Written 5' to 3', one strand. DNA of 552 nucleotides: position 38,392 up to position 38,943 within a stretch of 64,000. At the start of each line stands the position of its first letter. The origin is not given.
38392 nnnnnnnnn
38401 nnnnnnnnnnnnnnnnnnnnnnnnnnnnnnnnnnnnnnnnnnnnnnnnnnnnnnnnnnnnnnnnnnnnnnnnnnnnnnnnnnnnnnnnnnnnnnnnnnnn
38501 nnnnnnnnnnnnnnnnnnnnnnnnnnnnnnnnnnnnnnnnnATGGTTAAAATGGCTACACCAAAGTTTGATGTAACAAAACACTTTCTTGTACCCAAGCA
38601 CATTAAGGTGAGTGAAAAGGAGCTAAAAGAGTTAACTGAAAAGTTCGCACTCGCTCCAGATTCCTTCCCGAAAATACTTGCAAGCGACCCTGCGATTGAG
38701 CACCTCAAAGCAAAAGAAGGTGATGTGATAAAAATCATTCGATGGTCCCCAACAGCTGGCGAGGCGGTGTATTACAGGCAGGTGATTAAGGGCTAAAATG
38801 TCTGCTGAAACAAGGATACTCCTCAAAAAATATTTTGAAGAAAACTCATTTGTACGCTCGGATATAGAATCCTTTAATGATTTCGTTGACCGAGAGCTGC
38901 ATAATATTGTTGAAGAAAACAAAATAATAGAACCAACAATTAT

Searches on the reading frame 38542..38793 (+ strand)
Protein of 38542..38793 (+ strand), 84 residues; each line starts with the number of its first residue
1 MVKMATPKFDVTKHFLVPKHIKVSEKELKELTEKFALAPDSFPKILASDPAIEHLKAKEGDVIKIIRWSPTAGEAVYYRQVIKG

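Call 11: find_homologous_proteins(query=window:38542-38793:+)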
Query window:38542-38793:+ (84 aa): 135 proteins with E <= 0.001 among 135 candidates; the best 120 are listed.
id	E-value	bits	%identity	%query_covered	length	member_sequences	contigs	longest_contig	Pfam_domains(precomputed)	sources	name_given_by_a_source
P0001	8.7e-46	171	100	96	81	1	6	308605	PF01191.25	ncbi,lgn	ncbi:MAG: DNA-directed RNA polymerase subunit H [Candidatus Woesearchaeota archaeon]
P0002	2.6e-28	115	72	88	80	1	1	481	PF01191.25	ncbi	-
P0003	2.3e-26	109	70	88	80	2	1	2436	PF01191.25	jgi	-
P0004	6.2e-26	108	70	90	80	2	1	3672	PF01191.25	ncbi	-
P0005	1.8e-25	106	69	88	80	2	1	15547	PF01191.25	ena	-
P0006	2.0e-25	106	68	88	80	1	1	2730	PF01191.25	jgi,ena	-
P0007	3.5e-25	105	68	87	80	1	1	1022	PF01191.25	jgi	jgi:DNA-directed RNA polymerase subunit H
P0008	1.1e-24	104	69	88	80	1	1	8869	PF01191.25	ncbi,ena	-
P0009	1.9e-24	103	62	96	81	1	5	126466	PF01191.25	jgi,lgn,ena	jgi:DNA-directed RNA polymerase subunit H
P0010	1.9e-24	103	68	88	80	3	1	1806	PF01191.25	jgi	jgi:DNA-directed RNA polymerase subunit H (RpoH/RPB5)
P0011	4.1e-24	102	67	89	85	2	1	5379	PF01191.25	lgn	-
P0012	6.3e-24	101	65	92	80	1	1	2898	PF01191.25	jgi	-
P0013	1.1e-23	101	68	88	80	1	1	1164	PF01191.25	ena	-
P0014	4.1e-23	99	65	99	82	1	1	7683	PF01191.25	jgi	-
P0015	5.9e-23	98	64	92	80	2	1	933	PF01191.25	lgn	-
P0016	2.1e-22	97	64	89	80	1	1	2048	PF01191.25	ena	-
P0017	3.3e-22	96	63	96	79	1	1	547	PF01191.25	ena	-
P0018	5.0e-22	95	63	93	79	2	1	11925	PF01191.25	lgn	-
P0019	5.3e-22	95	58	94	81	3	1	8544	PF01191.25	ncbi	-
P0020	1.2e-21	94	59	93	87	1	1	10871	PF01191.25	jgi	-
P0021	5.0e-21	92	58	94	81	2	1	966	PF01191.25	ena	-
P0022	6.1e-21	92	64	89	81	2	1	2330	PF01191.25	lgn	-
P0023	8.2e-21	92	59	89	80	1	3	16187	PF01191.25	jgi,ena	-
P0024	9.5e-21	91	60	89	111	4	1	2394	PF01191.25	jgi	jgi:DNA-directed RNA polymerase subunit H (RpoH/RPB5)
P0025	9.5e-21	91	58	92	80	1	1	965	PF01191.25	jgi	jgi:DNA-directed RNA polymerase subunit H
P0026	1.5e-20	91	61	100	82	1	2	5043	PF01191.25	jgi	jgi:DNA-directed RNA polymerase subunit H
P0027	1.6e-20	91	62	87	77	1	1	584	PF01191.25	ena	-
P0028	1.9e-20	90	62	88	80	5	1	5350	PF01191.25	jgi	jgi:DNA-directed RNA polymerase subunit H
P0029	3.6e-20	89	59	89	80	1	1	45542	PF01191.25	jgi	jgi:DNA-directed RNA polymerase subunit H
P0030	4.4e-20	89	59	95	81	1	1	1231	PF01191.25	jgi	jgi:DNA-directed RNA polymerase subunit H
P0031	4.5e-20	89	60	89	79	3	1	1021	PF01191.25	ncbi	-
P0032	4.7e-20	89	57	92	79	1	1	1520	PF01191.25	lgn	-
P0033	4.8e-20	89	61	88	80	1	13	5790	PF01191.25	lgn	-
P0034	5.0e-20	89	62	93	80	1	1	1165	PF01191.25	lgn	-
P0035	5.2e-20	89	56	92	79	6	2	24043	PF01191.25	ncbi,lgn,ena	-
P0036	6.6e-20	89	59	93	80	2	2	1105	PF01191.25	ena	-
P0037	1.2e-19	88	61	94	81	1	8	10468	PF01191.25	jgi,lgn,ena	-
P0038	1.3e-19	88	58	88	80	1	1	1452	PF01191.25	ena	-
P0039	1.6e-19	87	58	88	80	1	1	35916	PF01191.25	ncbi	-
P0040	2.3e-19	87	56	92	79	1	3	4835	PF01191.25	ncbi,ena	-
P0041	2.4e-19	87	59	93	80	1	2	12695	PF01191.25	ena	-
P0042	2.5e-19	87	61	94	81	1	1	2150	PF01191.25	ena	-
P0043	3.1e-19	86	59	90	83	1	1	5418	PF01191.25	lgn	-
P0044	3.2e-19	86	56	92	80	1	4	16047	PF01191.25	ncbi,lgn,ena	-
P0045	3.3e-19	86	56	92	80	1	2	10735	PF01191.25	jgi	-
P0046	3.4e-19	86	59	88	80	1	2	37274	PF01191.25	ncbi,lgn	-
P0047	5.2e-19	86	57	89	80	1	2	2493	PF01191.25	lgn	-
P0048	5.5e-19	86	55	90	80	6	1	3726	PF01191.25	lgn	-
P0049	5.7e-19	86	60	87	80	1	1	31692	PF01191.25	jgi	jgi:DNA-directed RNA polymerase subunit H (RpoH/RPB5)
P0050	7.9e-19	85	59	90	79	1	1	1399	PF01191.25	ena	-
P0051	9.1e-19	85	60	89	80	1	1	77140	PF01191.25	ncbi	-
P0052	9.7e-19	85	58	88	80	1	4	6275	PF01191.25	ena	-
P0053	1.1e-18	85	53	93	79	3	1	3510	PF01191.25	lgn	-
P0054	1.2e-18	85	58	94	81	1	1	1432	PF01191.25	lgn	-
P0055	1.3e-18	85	59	88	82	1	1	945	PF01191.25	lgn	-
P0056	1.3e-18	84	55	88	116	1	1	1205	PF01191.25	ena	-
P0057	1.5e-18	84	55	90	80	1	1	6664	PF01191.25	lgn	-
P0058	2.4e-18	84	54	93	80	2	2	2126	PF01191.25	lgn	-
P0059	2.9e-18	83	56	92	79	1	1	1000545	PF01191.25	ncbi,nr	ncbi:DNA-directed RNA polymerase subunit H [Candidatus Woesearchaeota archaeon B3_Woes]|nr:MAG: DNA-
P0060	3.5e-18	83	56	92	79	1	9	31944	PF01191.25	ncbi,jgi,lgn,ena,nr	ncbi:MAG: DNA-directed RNA polymerase subunit H [Candidatus Woesearchaeota archaeon]|jgi:DNA-directe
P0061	4.0e-18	83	54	93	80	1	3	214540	PF01191.25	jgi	jgi:DNA-directed RNA polymerase subunit H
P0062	4.1e-18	83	59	88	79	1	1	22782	PF01191.25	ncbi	ncbi:MAG: DNA-directed RNA polymerase subunit H [Nanoarchaeota archaeon]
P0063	9.4e-18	82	56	87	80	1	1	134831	PF01191.25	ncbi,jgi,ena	-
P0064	1.3e-17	81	55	98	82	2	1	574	PF01191.25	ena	-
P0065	2.1e-17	81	57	90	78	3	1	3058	PF01191.25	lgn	-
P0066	3.3e-17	80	54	90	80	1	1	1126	PF01191.25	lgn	-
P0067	3.9e-17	80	57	90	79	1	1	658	PF01191.25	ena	-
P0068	4.5e-17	80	57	88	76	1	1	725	PF01191.25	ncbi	-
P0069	4.9e-17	80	52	89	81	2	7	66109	PF01191.25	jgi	jgi:DNA-directed RNA polymerase subunit H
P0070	5.3e-17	79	57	92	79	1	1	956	PF01191.25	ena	-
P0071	6.8e-17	79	52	96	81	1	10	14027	PF01191.25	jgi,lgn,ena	jgi:DNA-directed RNA polymerase subunit H (RpoH/RPB5)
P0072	7.9e-17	79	55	87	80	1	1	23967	PF01191.25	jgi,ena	-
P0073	1.2e-16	78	56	89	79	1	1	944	PF01191.25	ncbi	-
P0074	1.2e-16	78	53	93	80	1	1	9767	PF01191.25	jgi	jgi:DNA-directed RNA polymerase subunit H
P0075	1.3e-16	78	60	88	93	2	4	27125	PF01191.25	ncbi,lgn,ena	-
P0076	2.0e-16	78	54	88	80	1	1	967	PF01191.25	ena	-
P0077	2.1e-16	77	53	86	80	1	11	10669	PF01191.25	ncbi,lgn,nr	ncbi:DNA-directed RNA polymerase subunit H [Candidatus Woesearchaeota archaeon]|nr:DNA-directed RNA 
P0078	2.2e-16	77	55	90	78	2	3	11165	PF01191.25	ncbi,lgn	-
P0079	2.7e-16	77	58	90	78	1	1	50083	PF01191.25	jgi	jgi:DNA-directed RNA polymerase subunit H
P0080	3.8e-16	77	51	92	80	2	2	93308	PF01191.25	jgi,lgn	jgi:DNA-directed RNA polymerase subunit H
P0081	4.0e-16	77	57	92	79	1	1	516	PF01191.25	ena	-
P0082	5.0e-16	76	51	99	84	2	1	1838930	PF01191.25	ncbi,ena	-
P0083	7.3e-16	76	53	92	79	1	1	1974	PF01191.25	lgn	-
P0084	7.5e-16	76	56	81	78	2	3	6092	PF01191.25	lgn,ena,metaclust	metaclust:\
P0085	7.9e-16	76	58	87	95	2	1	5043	PF01191.25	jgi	-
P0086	8.6e-16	76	57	88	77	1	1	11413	PF01191.25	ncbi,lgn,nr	ncbi:DNA-directed RNA polymerase subunit H [Candidatus Woesearchaeota archaeon]|nr:DNA-directed RNA 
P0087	1.3e-15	75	56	87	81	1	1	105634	PF01191.25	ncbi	-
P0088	1.3e-15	75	52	89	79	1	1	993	PF01191.25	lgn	-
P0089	1.8e-15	75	51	92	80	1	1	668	PF01191.25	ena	-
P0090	1.9e-15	74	52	92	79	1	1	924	PF01191.25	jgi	-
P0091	2.3e-15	74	49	90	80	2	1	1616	PF01191.25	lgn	-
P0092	2.4e-15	74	57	86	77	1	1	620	PF01191.25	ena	-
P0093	2.4e-15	74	57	87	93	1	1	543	PF01191.25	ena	-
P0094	2.4e-15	74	54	90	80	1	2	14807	PF01191.25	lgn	-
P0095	2.6e-15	74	53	88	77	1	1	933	PF01191.25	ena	-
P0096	3.1e-15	74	56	86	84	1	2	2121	PF01191.25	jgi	jgi:DNA-directed RNA polymerase subunit H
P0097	3.3e-15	74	49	92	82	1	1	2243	PF01191.25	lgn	-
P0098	3.5e-15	74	51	94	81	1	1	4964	PF01191.25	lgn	-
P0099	4.9e-15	73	51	98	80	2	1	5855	PF01191.25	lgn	-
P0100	5.8e-15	73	52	89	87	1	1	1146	PF01191.25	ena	-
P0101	7.0e-15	73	51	88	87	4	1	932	PF01191.25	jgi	-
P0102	8.5e-15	72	51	89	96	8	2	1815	PF01191.25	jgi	jgi:DNA-directed RNA polymerase subunit H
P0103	9.3e-15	72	49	95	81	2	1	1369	PF01191.25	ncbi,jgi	-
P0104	9.7e-15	72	52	89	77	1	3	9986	PF01191.25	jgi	jgi:DNA-directed RNA polymerase subunit H (RpoH/RPB5)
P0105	1.0e-14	72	47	96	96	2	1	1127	PF01191.25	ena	-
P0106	1.0e-14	72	55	92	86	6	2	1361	PF01191.25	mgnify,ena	mgnify:CR=1 FL=1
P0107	1.3e-14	72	54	88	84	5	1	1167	PF01191.25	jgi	-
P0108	2.3e-14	71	55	85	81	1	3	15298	PF01191.25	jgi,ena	-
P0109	2.4e-14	71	52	87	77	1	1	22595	PF01191.25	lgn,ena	-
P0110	2.6e-14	71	53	92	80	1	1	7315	PF01191.25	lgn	-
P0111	2.9e-14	71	51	89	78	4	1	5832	PF01191.25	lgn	-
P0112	3.1e-14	71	49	89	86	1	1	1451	PF01191.25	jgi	-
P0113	3.5e-14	70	54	80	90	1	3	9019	PF01191.25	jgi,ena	-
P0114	4.0e-14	70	49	89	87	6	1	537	PF01191.25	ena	-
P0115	4.2e-14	70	52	89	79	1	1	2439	PF01191.25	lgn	-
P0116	4.4e-14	70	51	92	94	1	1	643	PF01191.25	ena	-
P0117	6.4e-14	70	49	89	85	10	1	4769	PF01191.25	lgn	-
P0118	7.7e-14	69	51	90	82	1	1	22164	PF01191.25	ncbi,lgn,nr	ncbi:MAG: DNA-directed RNA polymerase subunit H [Nanoarchaeota archaeon]|nr:DNA-directed RNA polymer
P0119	9.9e-14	69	51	96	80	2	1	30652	PF01191.25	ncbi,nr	ncbi:MAG: DNA-directed RNA polymerase subunit H [archaeon]|nr:DNA-directed RNA polymerase subunit H 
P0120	1.3e-13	69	50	88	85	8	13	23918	PF01191.25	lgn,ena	-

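Call 13: find_encoding_contigs(protein=P0001, flank=3000, max_places=10)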
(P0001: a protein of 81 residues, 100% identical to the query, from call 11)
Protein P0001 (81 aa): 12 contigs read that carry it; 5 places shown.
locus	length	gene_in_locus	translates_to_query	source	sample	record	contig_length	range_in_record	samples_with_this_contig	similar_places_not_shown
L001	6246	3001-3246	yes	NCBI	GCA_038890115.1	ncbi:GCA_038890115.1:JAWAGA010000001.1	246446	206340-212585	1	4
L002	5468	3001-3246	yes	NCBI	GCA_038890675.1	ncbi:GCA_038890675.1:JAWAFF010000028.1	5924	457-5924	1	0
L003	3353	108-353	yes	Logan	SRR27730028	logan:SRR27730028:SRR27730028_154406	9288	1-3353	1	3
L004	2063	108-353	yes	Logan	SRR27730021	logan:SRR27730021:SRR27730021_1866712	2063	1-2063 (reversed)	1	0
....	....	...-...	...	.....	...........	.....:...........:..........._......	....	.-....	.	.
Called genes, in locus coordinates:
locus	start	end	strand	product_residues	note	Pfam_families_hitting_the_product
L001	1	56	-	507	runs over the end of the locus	PF12161:HsdM_N, PF02384:N6_Mtase, PF05175:MTS (weak)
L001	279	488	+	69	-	-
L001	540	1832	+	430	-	PF00919:UPF0004, PF04055:Radical_SAM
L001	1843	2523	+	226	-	PF01451:LMWPc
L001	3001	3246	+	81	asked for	PF01191:RNA_pol_Rpb5_C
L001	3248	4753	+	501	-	PF04563:RNA_pol_Rpb2_1, PF04561:RNA_pol_Rpb2_2, PF04565:RNA_pol_Rpb2_3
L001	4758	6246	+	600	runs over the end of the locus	PF04566:RNA_pol_Rpb2_4, PF04567:RNA_pol_Rpb2_5, PF00562:RNA_pol_Rpb2_6, PF04560:RNA_pol_Rpb2_7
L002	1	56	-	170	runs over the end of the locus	PF12161:HsdM_N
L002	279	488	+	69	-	-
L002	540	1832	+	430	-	PF00919:UPF0004, PF04055:Radical_SAM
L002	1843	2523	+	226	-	PF01451:LMWPc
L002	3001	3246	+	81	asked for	PF01191:RNA_pol_Rpb5_C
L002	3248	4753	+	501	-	PF04563:RNA_pol_Rpb2_1, PF04561:RNA_pol_Rpb2_2, PF04565:RNA_pol_Rpb2_3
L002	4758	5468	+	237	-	PF04566:RNA_pol_Rpb2_4, PF04567:RNA_pol_Rpb2_5, PF00562:RNA_pol_Rpb2_6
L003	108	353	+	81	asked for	PF01191:RNA_pol_Rpb5_C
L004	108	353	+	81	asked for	PF01191:RNA_pol_Rpb5_C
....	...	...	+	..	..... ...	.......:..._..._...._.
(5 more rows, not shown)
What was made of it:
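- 38551..38796 (+): rpoH. The start at 38551 matches homologues; an in-frame ATG at 38542 is an alternative. P0001 is 100% identical (81 aa, PF01191) (calls 11, 13).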

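Call 14: find_encoding_contigs(protein=P0009, flank=3000, max_places=6)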
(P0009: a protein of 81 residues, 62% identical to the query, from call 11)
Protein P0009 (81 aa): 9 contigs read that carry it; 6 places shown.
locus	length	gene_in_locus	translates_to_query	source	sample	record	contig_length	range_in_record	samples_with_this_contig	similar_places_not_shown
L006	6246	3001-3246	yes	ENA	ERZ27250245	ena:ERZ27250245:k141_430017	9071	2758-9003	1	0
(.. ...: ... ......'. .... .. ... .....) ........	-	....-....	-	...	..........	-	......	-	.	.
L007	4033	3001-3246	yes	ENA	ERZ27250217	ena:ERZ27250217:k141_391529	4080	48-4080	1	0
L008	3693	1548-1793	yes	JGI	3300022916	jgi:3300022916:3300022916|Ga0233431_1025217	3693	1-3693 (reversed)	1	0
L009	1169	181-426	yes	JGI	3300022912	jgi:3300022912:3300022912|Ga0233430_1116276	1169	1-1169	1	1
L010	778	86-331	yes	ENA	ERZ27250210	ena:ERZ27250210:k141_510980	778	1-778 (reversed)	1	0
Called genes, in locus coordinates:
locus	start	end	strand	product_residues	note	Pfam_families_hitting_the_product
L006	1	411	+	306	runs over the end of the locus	PF01544:CorA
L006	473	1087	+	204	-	PF24391:HD-CE (weak), PF01966:HD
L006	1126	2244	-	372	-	PF00990:GGDEF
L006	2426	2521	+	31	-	-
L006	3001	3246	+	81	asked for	PF01191:RNA_pol_Rpb5_C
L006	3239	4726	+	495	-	PF04563:RNA_pol_Rpb2_1, PF04561:RNA_pol_Rpb2_2, PF04565:RNA_pol_Rpb2_3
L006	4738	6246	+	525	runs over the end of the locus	?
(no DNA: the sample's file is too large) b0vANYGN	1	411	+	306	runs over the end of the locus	PF01544:CorA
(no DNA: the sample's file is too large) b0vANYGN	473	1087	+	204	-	PF24391:HD-CE (weak), PF01966:HD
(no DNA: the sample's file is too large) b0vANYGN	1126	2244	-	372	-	PF00990:GGDEF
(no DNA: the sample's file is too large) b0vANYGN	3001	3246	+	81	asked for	PF01191:RNA_pol_Rpb5_C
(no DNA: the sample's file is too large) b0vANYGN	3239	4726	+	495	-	PF04563:RNA_pol_Rpb2_1, PF04561:RNA_pol_Rpb2_2, PF04565:RNA_pol_Rpb2_3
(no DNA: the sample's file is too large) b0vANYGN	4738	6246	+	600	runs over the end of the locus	PF04566:RNA_pol_Rpb2_4, PF04567:RNA_pol_Rpb2_5, PF00562:RNA_pol_Rpb2_6, PF04560:RNA_pol_Rpb2_7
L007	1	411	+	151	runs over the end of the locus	?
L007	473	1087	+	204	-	PF24391:HD-CE (weak), PF01966:HD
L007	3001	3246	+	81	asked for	PF01191:RNA_pol_Rpb5_C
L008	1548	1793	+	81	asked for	PF01191:RNA_pol_Rpb5_C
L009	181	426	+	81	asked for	PF01191:RNA_pol_Rpb5_C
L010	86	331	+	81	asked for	PF01191:RNA_pol_Rpb5_C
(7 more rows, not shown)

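Call 26: find_related_loci(query=A1, collection=genome_contigs, flank=1500)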
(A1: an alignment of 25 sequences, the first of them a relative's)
Query A1 (81 aa) in genome_contigs; peptide patterns used: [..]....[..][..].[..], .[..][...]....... (x = any residue, [..] = any of these).
600 stretches matched a pattern (row limit reached: there are more); 93 encode a relative of the query (tblastn E <= 1e-3); the best 80 are kept; 80 distinct loci.
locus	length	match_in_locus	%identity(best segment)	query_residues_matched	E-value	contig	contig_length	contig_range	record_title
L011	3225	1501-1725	67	5-79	2e-30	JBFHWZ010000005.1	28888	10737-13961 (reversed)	MAG: Candidatus Woesearchaeota archaeon isolate Mix_sand09.2021.07.Z.43 k141_307013_length_28888_cov_13.9486, whole geno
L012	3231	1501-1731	64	5-81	1e-29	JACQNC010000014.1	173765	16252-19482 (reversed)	MAG: Candidatus Woesearchaeota archaeon isolate NC_groundwater_1245_Ag_S-0.1um_57_86 S_p1_S3_coassembly_k141_2146454, wh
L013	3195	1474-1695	68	5-78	2e-29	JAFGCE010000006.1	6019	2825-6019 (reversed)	MAG: Candidatus Woesearchaeota archaeon isolate Zod_Metabat.1084 k87_1746264, whole genome shotgun sequence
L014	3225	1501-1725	61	5-79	5e-28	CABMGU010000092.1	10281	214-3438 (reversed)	uncultured archaeon isolate LFW-252_3 genome assembly, contig: LFW2523_92, whole genome shotgun sequence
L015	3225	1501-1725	59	5-79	1e-27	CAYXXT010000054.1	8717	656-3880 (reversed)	MAG TPA_asm: uncultured Methanosarcinales archaeon isolate SRP178908_co2_264 genome assembly, contig: NODE_5227_length_8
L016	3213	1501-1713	63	5-75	3e-27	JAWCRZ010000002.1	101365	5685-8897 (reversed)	MAG: Candidatus Woesearchaeota archaeon isolate JZ-2_202007_bins_87 JZ-2_202007_bins_87_scaffold_2, whole genome shotgun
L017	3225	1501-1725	63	5-79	7e-27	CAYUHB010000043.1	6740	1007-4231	MAG TPA_asm: uncultured Methanosarcinales archaeon isolate binchicken_co119_486 genome assembly, contig: NODE_16894_leng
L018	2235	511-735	63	5-79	2e-26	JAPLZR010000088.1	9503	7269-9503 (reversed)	MAG: Candidatus Woesearchaeota archaeon isolate LacPavin_0920_SED4_MAG_42_9 LacPavin_0920_SED4_scaffold_1955675, whole g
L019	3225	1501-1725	59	5-79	4e-26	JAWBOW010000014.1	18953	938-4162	MAG: Candidatus Woesearchaeota archaeon isolate HHBFW-2_201803_bins_274 HHBFW-2_201803_bins_274_scaffold_14, whole genom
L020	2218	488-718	56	1-79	4e-26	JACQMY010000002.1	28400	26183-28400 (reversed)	MAG: Candidatus Woesearchaeota archaeon isolate NC_groundwater_1241_Ag_S-0.1um_45_47 S_p1_S3_coassembly_k141_74348, whol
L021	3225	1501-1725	57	5-79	9e-26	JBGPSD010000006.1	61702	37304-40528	MAG: Candidatus Nanoarchaeia archaeon isolate OBJ1_062018_130_26 k141_173163_length_61702_cov_11.0956, whole genome shot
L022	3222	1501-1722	61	7-80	1e-25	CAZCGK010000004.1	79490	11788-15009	MAG TPA_asm: uncultured archaeon isolate binchicken_co6_226 genome assembly, contig: NODE_110_length_79490_cov_10.444968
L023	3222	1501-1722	57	6-79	1e-25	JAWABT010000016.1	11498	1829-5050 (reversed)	MAG: Candidatus Woesearchaeota archaeon isolate JZ-4_201808_bins_211 JZ-4_201808_bins_211_scaffold_16, whole genome shot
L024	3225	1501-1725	59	5-79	1e-25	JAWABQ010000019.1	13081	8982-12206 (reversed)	MAG: Candidatus Woesearchaeota archaeon isolate JZ-4_201808_bins_194 JZ-4_201808_bins_194_scaffold_19, whole genome shot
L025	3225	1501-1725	63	5-79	2e-25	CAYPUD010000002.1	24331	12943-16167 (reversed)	MAG TPA_asm: uncultured Methanosarcinales archaeon isolate binchicken_co256_398 genome assembly, contig: NODE_3717_lengt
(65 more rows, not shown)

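Call 30: find_encoding_contigs(protein=P0004, flank=1500, max_places=4)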
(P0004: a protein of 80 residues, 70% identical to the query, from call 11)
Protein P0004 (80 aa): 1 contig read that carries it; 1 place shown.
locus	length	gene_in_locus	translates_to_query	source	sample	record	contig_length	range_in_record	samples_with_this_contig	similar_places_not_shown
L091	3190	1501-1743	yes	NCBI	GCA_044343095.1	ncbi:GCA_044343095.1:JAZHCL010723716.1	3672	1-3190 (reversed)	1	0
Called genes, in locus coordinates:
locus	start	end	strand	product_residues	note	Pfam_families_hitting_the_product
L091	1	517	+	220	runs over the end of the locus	PF04893:Yip1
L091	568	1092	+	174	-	-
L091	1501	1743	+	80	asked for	PF01191:RNA_pol_Rpb5_C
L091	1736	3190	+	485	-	?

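Call 31: find_encoding_contigs(protein=P0005, flank=1500, max_places=4)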
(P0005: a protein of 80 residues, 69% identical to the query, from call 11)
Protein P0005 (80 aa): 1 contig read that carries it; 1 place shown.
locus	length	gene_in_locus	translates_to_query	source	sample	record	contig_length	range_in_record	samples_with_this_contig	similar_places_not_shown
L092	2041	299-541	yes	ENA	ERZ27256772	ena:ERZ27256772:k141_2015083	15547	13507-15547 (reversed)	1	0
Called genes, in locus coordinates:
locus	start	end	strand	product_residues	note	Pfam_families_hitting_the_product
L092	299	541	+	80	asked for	PF01191:RNA_pol_Rpb5_C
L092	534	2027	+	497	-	PF04563:RNA_pol_Rpb2_1, PF04561:RNA_pol_Rpb2_2, PF04565:RNA_pol_Rpb2_3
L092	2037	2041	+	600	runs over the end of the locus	PF04566:RNA_pol_Rpb2_4, PF04567:RNA_pol_Rpb2_5, PF00562:RNA_pol_Rpb2_6, PF04560:RNA_pol_Rpb2_7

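Call 32: find_encoding_contigs(protein=P0003, flank=1500, max_places=4)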
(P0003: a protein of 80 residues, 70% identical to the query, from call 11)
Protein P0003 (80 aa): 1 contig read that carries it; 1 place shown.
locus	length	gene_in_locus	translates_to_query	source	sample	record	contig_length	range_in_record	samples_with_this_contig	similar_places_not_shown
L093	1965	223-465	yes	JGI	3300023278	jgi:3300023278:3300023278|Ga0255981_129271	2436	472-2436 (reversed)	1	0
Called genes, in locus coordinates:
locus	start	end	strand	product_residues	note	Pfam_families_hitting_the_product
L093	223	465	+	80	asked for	PF01191:RNA_pol_Rpb5_C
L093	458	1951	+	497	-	PF04563:RNA_pol_Rpb2_1, PF04561:RNA_pol_Rpb2_2, PF04565:RNA_pol_Rpb2_3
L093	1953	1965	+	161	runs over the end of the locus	?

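Call 50: find_related_loci(query=A1, collection=metagenome_contigs, flank=1000)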
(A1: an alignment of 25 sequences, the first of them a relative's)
Query A1 (81 aa) in metagenome_contigs; peptide patterns used: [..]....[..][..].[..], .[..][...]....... (x = any residue, [..] = any of these).
600 stretches matched a pattern (row limit reached: there are more); 109 encode a relative of the query (tblastn E <= 1e-3); the best 80 are kept; 80 distinct loci.
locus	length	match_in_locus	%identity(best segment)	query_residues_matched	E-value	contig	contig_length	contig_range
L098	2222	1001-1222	68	5-78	3e-31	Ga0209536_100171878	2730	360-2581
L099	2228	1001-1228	68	6-81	3e-31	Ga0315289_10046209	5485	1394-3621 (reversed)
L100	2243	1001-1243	62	1-81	7e-31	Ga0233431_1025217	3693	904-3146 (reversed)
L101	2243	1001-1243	59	1-81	2e-29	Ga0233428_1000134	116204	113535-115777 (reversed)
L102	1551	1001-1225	67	5-79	2e-29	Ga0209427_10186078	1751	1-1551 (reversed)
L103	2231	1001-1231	58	5-81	2e-28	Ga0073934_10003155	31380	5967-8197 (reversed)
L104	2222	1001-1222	59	5-78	3e-28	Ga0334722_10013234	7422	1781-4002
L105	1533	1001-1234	58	3-80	4e-27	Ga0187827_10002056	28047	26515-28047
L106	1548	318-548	61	3-79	4e-27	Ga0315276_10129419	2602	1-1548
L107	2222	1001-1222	64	5-78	6e-27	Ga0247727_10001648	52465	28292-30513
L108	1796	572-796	61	5-79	3e-26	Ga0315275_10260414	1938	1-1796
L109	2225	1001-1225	57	5-79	4e-26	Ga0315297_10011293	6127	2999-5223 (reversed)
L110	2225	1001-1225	63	5-79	1e-25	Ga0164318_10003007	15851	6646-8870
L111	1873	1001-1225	56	5-79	1e-25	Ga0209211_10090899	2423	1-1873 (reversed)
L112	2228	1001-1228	59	5-80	2e-25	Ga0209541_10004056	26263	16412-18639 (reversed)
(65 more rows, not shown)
